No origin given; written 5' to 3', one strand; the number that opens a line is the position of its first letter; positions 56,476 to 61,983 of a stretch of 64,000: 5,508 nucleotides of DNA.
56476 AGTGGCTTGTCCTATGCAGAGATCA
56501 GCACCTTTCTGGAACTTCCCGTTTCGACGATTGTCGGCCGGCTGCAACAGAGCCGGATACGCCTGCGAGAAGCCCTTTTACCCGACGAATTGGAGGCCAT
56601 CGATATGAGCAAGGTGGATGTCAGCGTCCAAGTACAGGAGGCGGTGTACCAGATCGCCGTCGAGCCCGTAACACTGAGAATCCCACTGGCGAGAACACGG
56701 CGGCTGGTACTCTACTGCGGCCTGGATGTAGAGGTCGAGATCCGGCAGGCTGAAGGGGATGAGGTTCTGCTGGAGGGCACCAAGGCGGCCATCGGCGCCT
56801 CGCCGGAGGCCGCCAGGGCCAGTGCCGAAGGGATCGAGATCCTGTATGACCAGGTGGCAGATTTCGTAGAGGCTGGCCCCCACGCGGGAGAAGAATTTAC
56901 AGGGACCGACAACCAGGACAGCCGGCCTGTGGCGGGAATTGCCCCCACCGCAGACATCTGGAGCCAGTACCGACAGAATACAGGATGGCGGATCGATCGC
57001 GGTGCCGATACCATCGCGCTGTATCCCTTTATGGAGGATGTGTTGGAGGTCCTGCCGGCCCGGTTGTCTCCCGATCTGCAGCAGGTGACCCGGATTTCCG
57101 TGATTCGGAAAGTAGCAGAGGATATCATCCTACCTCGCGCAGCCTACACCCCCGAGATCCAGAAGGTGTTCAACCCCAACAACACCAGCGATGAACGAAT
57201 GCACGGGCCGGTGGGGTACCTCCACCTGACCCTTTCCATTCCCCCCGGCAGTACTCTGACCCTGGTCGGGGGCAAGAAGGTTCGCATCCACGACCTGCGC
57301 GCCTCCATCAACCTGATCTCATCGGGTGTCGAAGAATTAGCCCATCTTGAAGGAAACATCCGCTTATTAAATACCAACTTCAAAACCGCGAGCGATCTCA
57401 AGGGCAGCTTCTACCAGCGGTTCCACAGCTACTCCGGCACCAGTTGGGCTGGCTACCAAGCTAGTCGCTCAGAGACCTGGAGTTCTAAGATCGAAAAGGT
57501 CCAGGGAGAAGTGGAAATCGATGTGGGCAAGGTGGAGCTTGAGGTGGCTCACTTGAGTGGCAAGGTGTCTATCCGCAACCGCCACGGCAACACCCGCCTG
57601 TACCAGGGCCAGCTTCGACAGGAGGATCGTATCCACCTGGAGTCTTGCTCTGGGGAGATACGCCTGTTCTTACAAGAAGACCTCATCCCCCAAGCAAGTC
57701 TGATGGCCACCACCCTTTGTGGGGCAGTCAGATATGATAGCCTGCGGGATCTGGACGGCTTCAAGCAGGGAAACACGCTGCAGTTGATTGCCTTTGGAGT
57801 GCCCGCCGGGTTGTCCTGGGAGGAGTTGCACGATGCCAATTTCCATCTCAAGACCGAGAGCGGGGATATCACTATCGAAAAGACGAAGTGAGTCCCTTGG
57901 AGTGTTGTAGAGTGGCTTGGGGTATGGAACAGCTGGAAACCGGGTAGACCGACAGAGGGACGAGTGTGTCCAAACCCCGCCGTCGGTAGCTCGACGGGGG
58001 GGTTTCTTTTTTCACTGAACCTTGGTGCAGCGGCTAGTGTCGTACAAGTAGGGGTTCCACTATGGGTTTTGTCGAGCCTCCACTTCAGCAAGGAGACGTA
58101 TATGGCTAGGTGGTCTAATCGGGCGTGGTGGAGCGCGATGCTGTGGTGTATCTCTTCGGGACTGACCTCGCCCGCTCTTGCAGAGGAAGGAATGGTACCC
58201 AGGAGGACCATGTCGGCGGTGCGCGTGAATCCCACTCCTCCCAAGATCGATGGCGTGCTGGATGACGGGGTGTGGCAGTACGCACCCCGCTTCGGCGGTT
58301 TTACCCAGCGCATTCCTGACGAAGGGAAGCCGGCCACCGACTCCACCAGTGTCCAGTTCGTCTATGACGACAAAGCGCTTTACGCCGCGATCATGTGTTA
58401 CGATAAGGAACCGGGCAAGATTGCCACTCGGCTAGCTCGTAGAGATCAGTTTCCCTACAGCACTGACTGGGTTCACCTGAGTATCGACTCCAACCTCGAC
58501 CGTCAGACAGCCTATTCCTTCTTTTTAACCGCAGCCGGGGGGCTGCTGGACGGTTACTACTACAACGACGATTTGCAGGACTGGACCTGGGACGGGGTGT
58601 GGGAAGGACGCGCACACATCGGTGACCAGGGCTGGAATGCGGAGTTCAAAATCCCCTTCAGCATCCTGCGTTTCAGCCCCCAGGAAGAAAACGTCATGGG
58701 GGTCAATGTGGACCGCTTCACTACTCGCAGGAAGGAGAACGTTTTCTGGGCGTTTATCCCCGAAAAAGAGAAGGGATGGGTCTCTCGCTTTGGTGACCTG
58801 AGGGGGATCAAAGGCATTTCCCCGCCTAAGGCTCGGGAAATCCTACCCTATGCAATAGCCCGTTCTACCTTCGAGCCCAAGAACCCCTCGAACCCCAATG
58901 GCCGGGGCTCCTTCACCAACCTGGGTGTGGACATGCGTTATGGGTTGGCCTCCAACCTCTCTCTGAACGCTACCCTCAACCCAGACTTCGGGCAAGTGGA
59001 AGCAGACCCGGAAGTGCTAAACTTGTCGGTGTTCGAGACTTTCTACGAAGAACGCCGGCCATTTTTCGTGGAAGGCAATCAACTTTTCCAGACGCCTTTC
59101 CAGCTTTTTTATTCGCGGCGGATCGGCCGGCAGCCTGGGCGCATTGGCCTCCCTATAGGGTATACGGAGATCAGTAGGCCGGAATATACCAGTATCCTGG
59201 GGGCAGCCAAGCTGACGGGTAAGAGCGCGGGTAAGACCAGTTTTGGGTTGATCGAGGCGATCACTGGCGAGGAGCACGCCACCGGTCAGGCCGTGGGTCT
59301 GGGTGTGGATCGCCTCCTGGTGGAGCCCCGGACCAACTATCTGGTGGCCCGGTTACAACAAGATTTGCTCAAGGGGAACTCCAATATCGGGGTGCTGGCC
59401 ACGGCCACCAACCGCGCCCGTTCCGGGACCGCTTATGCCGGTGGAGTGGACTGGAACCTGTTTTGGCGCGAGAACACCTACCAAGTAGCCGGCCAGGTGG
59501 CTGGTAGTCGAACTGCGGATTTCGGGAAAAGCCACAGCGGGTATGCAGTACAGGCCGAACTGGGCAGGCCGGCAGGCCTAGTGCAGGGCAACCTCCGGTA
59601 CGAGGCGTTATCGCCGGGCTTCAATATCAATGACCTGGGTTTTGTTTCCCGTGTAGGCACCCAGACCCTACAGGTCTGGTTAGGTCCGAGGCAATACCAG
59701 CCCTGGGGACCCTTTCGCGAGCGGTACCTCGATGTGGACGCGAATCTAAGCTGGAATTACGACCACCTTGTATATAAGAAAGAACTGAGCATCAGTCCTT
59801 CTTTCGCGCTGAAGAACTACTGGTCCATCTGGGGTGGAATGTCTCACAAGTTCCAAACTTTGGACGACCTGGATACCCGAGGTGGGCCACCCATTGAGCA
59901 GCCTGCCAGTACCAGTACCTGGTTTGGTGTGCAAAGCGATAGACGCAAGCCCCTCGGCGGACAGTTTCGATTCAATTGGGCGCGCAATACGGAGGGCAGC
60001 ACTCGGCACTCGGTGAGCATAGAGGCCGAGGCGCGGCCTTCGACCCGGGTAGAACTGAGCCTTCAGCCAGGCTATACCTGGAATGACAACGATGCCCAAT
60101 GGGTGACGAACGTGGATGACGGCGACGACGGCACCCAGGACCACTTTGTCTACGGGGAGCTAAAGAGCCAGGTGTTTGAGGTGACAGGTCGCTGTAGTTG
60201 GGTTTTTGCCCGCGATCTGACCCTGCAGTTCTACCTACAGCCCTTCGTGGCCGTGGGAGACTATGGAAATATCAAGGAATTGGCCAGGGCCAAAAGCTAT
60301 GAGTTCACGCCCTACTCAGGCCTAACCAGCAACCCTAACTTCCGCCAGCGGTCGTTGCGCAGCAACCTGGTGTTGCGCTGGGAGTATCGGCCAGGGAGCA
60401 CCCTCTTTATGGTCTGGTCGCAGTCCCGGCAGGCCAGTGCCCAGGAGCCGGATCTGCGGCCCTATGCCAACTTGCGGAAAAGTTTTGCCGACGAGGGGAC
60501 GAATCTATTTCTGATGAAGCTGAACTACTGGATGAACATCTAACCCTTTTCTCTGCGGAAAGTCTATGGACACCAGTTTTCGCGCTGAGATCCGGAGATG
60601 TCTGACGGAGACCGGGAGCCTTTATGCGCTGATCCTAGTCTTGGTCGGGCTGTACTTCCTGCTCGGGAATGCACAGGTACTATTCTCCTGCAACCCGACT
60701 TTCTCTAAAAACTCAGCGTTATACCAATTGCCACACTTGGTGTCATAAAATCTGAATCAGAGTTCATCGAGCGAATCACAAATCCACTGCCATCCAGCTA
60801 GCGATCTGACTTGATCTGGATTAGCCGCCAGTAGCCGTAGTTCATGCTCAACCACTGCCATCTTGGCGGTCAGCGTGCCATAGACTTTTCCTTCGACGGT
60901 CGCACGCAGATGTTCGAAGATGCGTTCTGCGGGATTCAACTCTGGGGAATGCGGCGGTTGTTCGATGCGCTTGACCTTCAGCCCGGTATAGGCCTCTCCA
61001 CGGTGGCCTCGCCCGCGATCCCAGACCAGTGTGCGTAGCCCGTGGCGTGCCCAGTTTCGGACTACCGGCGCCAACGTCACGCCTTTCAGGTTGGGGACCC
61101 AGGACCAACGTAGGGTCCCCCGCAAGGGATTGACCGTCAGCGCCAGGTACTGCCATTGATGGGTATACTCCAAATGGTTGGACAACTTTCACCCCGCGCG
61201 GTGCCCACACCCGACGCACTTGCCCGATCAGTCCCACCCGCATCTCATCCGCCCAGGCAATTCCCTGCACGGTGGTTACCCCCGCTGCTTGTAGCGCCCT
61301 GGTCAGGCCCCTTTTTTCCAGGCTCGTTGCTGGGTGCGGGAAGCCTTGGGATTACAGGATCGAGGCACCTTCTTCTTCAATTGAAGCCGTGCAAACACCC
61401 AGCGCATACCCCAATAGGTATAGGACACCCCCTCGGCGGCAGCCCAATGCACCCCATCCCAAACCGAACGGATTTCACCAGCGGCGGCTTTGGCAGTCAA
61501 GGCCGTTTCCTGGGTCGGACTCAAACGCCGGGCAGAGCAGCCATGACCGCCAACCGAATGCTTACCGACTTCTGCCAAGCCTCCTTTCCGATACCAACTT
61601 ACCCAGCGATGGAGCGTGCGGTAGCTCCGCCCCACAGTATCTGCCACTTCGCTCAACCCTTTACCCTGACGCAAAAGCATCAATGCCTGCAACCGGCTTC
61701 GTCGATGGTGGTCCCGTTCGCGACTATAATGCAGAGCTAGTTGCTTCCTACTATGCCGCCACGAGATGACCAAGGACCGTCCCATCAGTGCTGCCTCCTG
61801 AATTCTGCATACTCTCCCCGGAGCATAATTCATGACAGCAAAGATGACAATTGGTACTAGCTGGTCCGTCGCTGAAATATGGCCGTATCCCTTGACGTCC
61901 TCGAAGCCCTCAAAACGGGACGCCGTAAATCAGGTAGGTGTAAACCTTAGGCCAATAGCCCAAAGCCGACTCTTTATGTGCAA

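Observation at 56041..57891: ECF sigma factor covalently fused to a DUF4097-like beta-helix domain, with no anti-sigma factor or TM segment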

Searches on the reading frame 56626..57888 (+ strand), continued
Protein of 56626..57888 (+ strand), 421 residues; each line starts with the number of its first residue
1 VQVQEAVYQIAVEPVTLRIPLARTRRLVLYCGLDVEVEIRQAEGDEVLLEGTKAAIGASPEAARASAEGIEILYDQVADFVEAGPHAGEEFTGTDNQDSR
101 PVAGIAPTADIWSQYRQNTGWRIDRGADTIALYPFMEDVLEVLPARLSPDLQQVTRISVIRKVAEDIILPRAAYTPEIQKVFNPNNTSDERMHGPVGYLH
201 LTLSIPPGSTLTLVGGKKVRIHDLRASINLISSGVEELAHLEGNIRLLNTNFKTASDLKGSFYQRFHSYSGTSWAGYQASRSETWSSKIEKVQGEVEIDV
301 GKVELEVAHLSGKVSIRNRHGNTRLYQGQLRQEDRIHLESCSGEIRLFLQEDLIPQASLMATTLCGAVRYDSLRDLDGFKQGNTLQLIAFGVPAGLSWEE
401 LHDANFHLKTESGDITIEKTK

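Call 84: find_encoding_contigs(protein=P0126, flank=6000, max_places=3)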
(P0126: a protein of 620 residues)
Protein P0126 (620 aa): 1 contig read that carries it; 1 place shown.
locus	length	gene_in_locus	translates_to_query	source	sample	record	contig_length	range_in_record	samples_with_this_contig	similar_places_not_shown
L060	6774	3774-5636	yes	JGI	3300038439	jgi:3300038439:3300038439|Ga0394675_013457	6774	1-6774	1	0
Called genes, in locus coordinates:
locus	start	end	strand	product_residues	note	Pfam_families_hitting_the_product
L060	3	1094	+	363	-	?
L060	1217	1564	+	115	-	PF12728:HTH_17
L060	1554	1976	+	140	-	PF02452:PemK_toxin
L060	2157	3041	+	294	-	PF04542:Sigma70_r2, PF08281:Sigma70_r4_2, PF04545:Sigma70_r4, PF00072:Response_reg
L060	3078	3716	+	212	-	PF01209:Ubie_methyltran, PF02353:CMAS (weak), PF13489:Methyltransf_23, PF13847:Methyltransf_31, PF08241:Methyltransf_11, PF08242:Methyltransf_12, PF13649:Methyltransf_25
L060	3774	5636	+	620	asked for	PF07638:Sigma70_ECF, PF04542:Sigma70_r2, PF08281:Sigma70_r4_2, PF04545:Sigma70_r4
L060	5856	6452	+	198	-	PF07638:Sigma70_ECF (weak), PF04542:Sigma70_r2, PF08281:Sigma70_r4_2, PF04545:Sigma70_r4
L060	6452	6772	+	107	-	?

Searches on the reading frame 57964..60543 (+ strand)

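Call 3: search_protein_families(library=pfam, proteins=[window:57964-60543:+], max_evalue=0.1)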
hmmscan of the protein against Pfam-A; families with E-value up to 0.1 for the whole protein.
window:57964-60543:+ (859 aa): 2 families
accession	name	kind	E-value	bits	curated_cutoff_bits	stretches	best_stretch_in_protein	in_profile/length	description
PF19313.5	DUF5916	-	3.1e-80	271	22.6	1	316-857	24-563/572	Domain of unknown function (DUF5916)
PF06452.16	CBM9_1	-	0.00015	22.1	23.4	1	95-258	1-159/185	Carbohydrate family 9 binding domain-like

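Call 4: search_protein_families(library=ncbifam, proteins=[window:57964-60543:+], max_evalue=0.1)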
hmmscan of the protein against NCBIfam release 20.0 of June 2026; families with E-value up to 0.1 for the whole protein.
window:57964-60543:+ (859 aa): 0 families

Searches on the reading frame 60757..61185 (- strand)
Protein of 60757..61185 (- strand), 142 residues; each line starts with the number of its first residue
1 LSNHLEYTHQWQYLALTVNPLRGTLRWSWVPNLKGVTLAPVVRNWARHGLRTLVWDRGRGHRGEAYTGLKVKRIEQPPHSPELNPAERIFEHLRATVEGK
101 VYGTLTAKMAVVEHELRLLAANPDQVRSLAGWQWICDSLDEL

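Call 3: search_protein_families(library=pfam, proteins=[window:60757-61185:-], max_evalue=0.1)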
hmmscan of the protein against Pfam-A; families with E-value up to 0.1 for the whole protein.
window:60757-61185:- (142 aa): 1 family
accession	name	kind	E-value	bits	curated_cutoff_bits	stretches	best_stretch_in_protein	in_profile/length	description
PF13358.12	DDE_3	-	0.00044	20.6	28.6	1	77-99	113-135/146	DDE superfamily endonuclease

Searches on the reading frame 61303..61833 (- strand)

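Call 3: search_protein_families(library=pfam, proteins=[window:61303-61833:-], max_evalue=0.1)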
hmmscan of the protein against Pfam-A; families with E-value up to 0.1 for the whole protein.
window:61303-61833:- (176 aa): 8 families
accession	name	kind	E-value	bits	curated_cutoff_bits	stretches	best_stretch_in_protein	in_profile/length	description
PF13384.12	HTH_23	-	4.3e-11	42.7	24.6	1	45-87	5-47/50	Homeodomain-like domain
PF13551.12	HTH_29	-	1.3e-09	38.4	28.1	1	47-109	1-63/64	Winged helix-turn helix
PF13518.12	HTH_28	-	8.2e-08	32.6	25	1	47-87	2-42/52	Helix-turn-helix domain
PF13592.12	HTH_33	-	1.5e-05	24.9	25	1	135-174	19-58/60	Winged helix-turn helix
PF13565.12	HTH_32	-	0.00088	20.2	33.7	1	73-145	1-51/73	Homeodomain-like domain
PF13936.12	HTH_38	-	0.0042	17.2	27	1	52-76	15-39/44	Helix-turn-helix domain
PF06056.18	Terminase_5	-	0.0054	17.1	20.3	1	47-90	3-46/58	Putative ATPase subunit of terminase (gpP-like)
PF01527.26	HTH_Tnp_1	-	0.012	16.3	24.1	1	50-90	15-56/75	Transposase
